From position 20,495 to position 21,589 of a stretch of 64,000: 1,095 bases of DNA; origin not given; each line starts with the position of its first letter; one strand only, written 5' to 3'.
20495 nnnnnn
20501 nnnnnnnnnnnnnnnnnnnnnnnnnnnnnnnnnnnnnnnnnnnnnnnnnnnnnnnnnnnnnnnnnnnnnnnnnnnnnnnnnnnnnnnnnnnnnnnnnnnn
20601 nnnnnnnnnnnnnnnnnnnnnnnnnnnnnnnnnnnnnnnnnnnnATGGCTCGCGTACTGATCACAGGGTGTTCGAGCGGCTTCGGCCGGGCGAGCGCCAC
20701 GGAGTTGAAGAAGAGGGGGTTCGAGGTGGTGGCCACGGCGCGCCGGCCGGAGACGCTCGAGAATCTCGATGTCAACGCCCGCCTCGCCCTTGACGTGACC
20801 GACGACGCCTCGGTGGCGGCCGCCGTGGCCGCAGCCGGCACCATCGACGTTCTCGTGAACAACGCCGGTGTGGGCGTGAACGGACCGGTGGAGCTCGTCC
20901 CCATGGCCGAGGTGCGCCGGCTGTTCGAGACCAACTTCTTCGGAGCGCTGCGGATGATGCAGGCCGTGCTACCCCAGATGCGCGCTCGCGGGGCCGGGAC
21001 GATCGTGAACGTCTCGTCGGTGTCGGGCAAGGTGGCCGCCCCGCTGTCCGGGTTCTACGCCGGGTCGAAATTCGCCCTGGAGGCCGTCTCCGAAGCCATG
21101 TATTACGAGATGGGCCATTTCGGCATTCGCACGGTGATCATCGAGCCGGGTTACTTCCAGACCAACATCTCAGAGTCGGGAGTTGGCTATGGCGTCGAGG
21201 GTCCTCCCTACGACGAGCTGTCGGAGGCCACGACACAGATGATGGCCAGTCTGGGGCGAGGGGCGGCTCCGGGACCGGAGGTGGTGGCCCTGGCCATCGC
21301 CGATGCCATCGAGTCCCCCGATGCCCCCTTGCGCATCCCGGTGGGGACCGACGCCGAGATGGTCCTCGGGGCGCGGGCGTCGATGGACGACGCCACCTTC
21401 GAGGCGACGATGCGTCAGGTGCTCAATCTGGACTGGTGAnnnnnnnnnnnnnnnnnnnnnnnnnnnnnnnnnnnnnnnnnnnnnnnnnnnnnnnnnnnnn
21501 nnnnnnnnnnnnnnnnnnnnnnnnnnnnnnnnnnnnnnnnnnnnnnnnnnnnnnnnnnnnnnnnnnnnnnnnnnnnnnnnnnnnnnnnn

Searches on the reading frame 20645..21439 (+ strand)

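Call 108: search_protein_families(library=pfam, proteins=[window:20645-21439:+], max_evalue=0.0001)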
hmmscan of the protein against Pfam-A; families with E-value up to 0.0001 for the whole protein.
window:20645-21439:+ (264 aa): 6 families
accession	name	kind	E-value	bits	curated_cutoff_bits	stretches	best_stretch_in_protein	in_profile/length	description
PF00106.31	adh_short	-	6.8e-45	153.4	26.6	1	4-177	3-188/195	short chain dehydrogenase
PF13561.12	adh_short_C2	-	1.8e-31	110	27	1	10-177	3-182/236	Enoyl-(Acyl carrier protein) reductase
PF01370.27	Epimerase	-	6.2e-08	32.8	20.9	1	4-132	1-124/240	NAD dependent epimerase/dehydratase family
PF08659.16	KR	-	1.8e-07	31.7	22.6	1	3-151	2-162/180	KR domain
PF13460.12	NAD_binding_10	-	7e-07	29.7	27.2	1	10-174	3-149/184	NAD(P)H-binding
PF08643.16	DUF1776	-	4.9e-06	26.6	25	0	79-173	105-201/294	Fungal family of unknown function (DUF1776)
